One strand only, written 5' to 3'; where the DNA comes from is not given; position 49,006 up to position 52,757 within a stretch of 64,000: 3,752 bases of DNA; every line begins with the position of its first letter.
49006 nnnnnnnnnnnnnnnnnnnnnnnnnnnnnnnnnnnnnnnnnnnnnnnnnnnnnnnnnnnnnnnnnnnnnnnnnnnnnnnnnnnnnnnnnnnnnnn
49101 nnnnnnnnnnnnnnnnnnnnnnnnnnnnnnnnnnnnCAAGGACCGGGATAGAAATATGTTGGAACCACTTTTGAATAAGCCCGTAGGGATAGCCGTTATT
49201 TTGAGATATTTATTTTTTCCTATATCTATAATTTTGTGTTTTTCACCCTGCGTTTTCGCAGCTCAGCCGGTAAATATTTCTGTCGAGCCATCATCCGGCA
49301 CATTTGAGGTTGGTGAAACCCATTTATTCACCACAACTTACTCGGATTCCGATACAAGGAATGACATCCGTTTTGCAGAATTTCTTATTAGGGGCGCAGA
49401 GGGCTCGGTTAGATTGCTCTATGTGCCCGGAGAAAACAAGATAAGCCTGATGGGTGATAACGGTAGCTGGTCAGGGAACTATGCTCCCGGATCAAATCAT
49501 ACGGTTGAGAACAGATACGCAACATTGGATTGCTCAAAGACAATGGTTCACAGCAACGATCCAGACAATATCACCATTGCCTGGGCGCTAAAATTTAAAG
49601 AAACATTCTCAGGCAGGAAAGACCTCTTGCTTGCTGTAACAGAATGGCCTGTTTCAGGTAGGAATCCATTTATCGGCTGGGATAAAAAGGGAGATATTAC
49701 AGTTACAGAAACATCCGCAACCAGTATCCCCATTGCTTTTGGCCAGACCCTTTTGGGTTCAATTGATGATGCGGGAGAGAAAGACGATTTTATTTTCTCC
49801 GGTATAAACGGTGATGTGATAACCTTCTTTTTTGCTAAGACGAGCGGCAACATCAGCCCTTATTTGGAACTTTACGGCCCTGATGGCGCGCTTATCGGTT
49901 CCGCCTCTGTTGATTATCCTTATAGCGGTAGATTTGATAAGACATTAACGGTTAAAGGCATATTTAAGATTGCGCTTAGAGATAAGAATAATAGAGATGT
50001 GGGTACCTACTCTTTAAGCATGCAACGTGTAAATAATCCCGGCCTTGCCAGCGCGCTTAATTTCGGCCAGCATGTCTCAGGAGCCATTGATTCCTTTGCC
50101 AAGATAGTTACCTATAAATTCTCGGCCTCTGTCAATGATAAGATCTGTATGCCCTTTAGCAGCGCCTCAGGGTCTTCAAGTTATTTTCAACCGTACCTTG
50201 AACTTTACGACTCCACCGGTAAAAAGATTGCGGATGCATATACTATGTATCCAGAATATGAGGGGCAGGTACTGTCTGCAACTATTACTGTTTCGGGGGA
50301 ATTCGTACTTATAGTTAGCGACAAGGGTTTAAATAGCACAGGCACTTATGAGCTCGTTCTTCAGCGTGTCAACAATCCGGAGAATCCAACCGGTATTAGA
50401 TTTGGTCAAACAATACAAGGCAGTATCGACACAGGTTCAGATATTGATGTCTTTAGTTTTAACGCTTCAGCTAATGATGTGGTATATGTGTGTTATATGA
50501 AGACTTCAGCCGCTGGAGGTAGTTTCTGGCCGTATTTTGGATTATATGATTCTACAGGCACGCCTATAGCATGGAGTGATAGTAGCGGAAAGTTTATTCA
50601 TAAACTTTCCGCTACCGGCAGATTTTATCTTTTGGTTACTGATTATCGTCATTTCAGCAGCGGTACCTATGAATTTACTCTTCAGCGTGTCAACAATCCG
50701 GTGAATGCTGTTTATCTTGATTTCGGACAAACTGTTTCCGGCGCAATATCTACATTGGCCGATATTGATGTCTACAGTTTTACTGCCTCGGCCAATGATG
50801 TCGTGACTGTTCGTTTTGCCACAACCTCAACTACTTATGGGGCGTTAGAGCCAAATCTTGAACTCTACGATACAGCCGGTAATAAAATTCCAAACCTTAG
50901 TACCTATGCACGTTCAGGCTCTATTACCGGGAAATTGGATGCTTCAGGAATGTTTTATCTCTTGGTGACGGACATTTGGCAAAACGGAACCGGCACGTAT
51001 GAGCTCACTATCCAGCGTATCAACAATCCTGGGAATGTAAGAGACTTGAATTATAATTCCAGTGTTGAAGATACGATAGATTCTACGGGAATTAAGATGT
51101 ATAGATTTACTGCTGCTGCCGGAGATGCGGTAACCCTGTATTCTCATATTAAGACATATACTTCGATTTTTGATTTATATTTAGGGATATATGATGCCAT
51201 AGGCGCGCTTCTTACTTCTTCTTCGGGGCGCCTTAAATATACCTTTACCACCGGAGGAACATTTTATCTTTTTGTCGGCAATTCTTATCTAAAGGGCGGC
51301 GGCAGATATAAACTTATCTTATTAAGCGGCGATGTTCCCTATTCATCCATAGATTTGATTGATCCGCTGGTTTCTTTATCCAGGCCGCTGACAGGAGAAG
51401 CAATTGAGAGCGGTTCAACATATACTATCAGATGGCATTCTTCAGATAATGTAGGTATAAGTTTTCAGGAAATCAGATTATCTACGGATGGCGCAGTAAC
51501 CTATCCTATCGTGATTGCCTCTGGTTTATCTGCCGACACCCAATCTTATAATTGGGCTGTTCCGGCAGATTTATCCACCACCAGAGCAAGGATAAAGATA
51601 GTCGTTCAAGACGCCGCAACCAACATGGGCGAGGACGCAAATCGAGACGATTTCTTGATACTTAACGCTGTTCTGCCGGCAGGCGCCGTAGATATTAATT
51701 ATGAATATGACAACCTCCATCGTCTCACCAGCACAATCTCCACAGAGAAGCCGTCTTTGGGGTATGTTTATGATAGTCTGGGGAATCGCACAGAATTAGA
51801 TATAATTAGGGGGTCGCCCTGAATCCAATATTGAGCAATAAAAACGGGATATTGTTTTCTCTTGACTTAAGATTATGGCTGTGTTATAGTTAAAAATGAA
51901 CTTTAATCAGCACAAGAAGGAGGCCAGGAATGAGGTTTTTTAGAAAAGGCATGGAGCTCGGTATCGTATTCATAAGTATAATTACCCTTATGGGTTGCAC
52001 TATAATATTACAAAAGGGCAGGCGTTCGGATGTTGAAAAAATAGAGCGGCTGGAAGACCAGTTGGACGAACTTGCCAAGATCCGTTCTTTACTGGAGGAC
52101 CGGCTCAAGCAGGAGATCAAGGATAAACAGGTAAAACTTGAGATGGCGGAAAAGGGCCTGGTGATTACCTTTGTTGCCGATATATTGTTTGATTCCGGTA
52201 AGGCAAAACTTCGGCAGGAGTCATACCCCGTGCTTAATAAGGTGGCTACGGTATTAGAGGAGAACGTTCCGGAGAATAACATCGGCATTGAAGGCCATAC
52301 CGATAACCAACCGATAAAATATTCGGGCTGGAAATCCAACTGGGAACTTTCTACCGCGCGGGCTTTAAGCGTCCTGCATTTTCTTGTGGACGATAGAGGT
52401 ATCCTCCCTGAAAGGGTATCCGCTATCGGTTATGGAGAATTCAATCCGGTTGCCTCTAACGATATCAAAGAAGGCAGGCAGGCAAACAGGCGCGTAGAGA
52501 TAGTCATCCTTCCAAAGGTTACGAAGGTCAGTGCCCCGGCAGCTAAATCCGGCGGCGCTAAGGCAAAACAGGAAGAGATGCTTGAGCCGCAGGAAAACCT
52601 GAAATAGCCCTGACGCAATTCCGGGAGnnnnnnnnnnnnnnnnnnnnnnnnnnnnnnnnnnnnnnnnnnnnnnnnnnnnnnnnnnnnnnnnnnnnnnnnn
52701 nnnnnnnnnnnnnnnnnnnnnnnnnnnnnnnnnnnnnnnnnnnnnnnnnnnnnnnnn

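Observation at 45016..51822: AT-rich RHS polymorphic-toxin island with an unusual TPR + C39-like-peptidase N-terminus, an unclassified C-terminal toxin domain, and a 2-TM immunity candidate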

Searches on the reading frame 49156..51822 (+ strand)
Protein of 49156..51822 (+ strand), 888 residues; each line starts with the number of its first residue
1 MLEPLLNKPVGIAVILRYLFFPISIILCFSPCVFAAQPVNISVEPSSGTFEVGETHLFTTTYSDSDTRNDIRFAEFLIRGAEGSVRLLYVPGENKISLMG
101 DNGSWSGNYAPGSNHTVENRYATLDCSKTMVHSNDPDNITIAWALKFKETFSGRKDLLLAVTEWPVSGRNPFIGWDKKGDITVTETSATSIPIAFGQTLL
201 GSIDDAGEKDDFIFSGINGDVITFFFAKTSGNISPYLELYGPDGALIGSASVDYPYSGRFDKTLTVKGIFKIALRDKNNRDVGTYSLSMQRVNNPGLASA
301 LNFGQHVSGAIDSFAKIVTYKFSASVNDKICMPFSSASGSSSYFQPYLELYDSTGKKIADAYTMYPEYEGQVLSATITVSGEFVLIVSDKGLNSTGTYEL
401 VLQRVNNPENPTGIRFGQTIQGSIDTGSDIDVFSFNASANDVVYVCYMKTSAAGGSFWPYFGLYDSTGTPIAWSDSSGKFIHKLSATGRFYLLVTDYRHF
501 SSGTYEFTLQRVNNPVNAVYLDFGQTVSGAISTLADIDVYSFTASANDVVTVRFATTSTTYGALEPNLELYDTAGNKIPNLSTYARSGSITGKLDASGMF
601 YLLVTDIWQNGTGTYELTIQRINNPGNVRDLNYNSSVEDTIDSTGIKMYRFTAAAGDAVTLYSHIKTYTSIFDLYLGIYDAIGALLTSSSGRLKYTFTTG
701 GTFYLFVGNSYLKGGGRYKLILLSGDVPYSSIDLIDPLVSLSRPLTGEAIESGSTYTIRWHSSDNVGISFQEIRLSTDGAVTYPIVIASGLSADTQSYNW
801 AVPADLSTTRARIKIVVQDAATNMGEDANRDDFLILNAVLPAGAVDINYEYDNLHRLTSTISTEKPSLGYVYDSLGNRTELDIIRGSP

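Call 3: search_protein_families(library=pfam, proteins=[window:49156-51822:+], max_evalue=0.1)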
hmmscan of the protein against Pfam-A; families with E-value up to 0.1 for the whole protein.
window:49156-51822:+ (888 aa): 4 families
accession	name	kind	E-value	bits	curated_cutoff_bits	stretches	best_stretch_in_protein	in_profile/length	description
PF10342.15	Kre9_KNH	-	2.7e-05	25.3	24.6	1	744-810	2-69/94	Kre9/KNH-like N-terminal Ig-like domain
PF05593.20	RHS_repeat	-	0.0019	19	22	0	851-881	1-31/38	RHS Repeat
PF17957.7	Big_7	-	0.0024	18.9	24.1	1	737-814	1-69/70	Bacterial Ig domain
PF04151.21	PPC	-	0.016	16.5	25.9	1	537-617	2-66/70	Bacterial pre-peptidase C-terminal domain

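Call 4: search_protein_families(library=ncbifam, proteins=[window:49156-51822:+], max_evalue=0.1)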
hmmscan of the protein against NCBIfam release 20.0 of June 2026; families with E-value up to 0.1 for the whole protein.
window:49156-51822:+ (888 aa): 1 family
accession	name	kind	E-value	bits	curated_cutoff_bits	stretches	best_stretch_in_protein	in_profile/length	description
TIGR01643.1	YD_repeat_2x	repeat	0.0035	17.8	15.8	1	851-880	1-30/42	YD repeat-containing protein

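Call 101: search_solved_structures(query=window:49156-51819:+, max_evalue=1, show_alignments=0)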
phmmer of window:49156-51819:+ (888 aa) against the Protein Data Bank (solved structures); distinct sequences matched with E-value up to 1: 1.
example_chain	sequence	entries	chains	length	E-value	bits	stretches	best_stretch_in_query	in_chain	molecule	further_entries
5sv5_A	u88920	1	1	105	0.0023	19.4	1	406-509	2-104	Microbial collagenase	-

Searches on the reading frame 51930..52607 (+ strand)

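Call 3: search_protein_families(library=pfam, proteins=[window:51930-52607:+], max_evalue=0.1)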
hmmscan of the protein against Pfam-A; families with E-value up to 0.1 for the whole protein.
window:51930-52607:+ (225 aa): 1 family
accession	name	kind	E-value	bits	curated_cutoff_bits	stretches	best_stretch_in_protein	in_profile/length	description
PF00691.25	OmpA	-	8.9e-21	74.5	27.2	1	86-187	1-98/98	OmpA family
